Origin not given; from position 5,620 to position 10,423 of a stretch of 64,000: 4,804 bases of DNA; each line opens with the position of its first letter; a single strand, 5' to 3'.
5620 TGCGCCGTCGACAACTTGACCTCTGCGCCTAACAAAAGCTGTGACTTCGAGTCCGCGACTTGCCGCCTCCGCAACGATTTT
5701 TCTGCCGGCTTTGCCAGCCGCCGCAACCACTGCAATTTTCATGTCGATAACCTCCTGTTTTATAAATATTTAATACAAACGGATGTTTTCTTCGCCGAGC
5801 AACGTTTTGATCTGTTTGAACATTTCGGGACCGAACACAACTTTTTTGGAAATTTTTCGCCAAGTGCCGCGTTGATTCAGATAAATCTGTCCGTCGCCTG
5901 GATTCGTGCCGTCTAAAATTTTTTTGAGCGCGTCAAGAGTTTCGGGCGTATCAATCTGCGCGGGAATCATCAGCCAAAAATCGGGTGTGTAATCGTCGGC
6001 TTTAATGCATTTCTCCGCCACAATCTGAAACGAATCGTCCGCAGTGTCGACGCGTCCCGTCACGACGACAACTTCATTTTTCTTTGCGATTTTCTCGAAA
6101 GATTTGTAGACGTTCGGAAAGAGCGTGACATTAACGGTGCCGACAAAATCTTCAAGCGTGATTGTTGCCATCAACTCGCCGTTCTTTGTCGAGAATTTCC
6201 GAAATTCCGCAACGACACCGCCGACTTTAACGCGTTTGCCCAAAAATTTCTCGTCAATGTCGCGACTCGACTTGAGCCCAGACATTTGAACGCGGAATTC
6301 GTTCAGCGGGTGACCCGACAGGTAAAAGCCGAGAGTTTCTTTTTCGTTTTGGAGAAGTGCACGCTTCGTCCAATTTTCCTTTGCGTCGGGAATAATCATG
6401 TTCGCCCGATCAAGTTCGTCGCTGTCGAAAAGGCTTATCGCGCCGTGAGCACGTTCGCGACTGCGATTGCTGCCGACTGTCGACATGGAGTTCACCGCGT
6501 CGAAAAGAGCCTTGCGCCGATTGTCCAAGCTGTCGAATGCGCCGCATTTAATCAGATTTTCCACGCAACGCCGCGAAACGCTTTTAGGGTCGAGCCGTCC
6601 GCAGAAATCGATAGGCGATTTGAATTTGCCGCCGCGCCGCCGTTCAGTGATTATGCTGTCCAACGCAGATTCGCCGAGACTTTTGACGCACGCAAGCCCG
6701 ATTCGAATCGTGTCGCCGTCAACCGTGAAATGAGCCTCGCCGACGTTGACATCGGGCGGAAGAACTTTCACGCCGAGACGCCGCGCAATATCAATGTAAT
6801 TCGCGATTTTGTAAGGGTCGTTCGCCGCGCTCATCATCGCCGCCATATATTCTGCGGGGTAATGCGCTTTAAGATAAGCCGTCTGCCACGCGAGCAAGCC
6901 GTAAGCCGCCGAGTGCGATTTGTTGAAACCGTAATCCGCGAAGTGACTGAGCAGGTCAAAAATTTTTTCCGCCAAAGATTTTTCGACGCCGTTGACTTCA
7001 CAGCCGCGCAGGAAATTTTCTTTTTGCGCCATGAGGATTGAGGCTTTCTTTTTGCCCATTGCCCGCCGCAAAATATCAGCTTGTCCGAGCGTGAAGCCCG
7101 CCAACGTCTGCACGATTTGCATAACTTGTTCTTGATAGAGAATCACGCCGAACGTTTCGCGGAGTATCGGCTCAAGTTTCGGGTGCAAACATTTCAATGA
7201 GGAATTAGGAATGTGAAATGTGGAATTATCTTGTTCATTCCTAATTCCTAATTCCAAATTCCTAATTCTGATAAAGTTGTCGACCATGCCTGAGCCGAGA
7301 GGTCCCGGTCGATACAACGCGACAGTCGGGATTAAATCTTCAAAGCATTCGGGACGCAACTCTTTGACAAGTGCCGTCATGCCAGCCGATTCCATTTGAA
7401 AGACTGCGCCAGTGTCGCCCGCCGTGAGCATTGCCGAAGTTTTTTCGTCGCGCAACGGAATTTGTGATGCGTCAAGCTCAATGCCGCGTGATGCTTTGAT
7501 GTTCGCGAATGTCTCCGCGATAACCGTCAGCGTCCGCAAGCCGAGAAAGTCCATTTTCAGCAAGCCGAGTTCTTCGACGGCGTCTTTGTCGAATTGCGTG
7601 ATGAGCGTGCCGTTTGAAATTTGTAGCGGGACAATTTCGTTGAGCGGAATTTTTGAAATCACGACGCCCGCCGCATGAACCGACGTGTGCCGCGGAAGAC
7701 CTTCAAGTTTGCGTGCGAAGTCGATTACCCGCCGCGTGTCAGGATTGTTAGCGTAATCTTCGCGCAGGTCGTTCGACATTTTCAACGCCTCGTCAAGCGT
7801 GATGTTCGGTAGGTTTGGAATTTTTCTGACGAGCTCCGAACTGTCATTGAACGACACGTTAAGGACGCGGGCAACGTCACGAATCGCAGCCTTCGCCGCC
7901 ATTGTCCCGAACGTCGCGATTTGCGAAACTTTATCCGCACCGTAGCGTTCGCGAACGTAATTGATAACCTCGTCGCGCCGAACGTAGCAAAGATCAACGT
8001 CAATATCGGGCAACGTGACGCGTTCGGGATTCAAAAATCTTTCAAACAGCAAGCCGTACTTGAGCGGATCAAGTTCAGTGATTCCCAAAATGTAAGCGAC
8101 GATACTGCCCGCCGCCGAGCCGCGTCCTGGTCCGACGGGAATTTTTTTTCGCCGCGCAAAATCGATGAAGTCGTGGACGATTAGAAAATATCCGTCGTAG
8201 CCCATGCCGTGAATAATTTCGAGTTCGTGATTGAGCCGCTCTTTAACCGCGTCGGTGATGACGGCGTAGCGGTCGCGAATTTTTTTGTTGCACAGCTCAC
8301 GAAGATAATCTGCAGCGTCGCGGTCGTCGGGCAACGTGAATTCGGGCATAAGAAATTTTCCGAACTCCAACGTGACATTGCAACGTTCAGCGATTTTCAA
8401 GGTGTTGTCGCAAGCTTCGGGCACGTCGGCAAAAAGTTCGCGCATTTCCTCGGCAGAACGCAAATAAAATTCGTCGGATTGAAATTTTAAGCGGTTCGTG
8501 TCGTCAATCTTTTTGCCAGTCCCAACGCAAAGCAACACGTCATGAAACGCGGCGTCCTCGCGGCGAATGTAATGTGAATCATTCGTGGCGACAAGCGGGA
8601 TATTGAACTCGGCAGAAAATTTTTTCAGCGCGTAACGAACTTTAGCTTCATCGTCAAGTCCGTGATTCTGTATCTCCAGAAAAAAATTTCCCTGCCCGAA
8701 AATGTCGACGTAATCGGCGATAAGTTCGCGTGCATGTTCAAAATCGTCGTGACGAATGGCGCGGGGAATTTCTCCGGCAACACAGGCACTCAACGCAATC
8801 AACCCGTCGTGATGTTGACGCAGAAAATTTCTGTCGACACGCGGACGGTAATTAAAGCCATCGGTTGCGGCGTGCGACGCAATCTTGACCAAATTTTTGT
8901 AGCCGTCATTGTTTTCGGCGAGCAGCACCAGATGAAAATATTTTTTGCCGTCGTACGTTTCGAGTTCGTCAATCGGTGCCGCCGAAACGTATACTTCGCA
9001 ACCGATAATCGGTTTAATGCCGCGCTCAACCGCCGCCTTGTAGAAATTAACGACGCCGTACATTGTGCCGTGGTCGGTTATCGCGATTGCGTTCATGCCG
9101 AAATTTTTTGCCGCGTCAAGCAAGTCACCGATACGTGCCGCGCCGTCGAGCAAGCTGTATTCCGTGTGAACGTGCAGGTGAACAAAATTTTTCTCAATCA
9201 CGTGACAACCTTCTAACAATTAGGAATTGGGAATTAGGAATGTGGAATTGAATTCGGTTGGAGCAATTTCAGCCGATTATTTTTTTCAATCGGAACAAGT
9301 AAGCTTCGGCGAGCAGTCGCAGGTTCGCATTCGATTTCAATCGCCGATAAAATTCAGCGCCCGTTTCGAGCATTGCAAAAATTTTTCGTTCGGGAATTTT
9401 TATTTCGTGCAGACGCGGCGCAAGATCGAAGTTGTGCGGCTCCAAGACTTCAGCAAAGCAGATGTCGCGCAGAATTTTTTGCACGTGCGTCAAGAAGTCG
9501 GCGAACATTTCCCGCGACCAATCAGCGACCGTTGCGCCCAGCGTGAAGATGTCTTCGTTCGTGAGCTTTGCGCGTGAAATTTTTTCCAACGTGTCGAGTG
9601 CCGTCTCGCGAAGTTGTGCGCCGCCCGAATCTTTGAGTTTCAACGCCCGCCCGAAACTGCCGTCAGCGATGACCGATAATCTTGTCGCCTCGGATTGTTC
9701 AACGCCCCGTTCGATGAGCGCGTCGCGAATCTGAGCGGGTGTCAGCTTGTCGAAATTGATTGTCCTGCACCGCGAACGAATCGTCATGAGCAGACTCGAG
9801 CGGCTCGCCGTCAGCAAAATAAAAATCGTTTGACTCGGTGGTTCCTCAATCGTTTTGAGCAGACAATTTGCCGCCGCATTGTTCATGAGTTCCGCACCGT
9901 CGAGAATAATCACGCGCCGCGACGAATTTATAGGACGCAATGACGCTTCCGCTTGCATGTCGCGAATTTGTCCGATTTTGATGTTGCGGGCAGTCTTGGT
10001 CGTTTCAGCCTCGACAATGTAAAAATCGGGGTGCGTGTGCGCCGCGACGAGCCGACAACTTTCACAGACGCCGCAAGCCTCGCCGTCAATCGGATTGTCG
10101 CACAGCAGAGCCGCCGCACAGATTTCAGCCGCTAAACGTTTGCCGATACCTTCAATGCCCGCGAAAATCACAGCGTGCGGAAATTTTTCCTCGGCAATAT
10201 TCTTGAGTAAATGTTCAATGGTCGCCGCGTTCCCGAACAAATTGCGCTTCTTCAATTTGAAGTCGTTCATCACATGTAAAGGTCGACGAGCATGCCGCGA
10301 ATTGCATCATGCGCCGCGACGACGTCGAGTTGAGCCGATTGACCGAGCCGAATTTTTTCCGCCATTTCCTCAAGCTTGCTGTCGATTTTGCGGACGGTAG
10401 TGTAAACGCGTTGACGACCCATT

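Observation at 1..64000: Extreme over-representation of the octamer palindrome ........, HIP1- or uptake-sequence-like in density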

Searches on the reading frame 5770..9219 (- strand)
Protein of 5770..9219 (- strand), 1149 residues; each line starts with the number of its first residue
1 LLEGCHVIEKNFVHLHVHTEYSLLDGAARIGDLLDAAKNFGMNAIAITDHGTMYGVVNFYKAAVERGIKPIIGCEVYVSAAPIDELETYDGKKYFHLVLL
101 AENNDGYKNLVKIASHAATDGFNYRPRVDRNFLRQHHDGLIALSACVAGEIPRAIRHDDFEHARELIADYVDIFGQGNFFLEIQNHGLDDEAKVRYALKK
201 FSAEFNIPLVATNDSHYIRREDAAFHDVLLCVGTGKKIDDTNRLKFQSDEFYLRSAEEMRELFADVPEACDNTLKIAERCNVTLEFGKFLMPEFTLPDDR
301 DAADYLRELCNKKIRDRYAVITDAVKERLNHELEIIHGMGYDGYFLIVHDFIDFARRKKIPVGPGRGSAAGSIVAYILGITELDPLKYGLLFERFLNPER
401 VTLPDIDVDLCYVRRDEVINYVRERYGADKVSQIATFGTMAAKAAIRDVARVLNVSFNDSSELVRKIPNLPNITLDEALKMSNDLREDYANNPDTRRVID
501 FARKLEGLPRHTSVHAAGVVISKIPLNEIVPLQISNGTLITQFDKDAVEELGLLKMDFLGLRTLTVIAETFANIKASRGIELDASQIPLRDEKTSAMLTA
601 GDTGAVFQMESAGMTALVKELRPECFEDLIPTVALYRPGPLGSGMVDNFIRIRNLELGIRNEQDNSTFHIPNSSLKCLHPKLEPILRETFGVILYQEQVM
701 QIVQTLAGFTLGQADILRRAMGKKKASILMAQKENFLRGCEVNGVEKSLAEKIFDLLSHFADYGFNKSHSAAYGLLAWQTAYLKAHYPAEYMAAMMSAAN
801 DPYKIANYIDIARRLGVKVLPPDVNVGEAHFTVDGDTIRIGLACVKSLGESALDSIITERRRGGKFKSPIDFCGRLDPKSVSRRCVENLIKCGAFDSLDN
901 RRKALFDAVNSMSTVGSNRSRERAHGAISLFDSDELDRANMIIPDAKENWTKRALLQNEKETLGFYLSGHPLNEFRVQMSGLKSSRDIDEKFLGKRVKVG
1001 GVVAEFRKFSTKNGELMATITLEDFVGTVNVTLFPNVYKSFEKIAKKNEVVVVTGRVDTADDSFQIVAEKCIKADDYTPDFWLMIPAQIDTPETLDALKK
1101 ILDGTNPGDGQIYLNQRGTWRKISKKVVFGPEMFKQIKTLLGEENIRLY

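Call 5: search_protein_families(library=pfam, proteins=[window:5770-9219:-])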
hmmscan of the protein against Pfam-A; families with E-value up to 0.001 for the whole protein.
window:5770-9219:- (1149 aa): 6 families
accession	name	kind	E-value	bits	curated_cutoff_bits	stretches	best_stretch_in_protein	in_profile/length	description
PF07733.18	DNA_pol3_alpha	-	6e-102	341.2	23.9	1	304-560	1-260/260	Bacterial DNA polymerase III alpha NTPase domain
PF02811.25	PHP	-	1.1e-60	205.2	26.4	1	14-186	1-164/164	PHP domain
PF17657.6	DNA_pol3_finger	-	1.2e-55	187.9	22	1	563-743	1-165/166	Bacterial DNA polymerase III alpha subunit finger domain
PF14579.12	HHH_6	-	9.8e-28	96.6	25.6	1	816-904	1-89/90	Helix-hairpin-helix motif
PF01336.31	tRNA_anti-codon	-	1.5e-09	38.1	27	1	997-1071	1-72/75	OB-fold nucleic acid binding domain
PF12869.13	tRNA_anti-like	-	0.00057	19.9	23.5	0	989-1061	65-136/146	tRNA_anti-like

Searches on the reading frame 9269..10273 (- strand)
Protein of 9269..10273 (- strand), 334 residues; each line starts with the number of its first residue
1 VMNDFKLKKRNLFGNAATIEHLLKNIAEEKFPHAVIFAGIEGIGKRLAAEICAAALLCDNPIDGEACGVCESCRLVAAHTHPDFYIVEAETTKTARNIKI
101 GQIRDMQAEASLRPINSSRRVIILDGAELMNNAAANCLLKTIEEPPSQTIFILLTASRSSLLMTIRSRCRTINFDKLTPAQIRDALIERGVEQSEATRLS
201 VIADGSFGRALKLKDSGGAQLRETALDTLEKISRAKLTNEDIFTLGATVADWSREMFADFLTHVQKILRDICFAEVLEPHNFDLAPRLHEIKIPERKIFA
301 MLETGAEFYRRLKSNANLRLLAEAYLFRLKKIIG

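Call 31: search_protein_families(library=pfam, proteins=[window:9269-10273:-], max_evalue=0.0001)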
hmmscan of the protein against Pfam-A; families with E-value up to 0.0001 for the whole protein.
window:9269-10273:- (334 aa): 1 family
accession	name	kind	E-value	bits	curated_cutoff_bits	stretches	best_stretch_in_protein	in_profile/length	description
PF13177.12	DNA_pol3_delta2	-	5.1e-50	170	27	1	15-177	2-160/161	DNA polymerase III, delta subunit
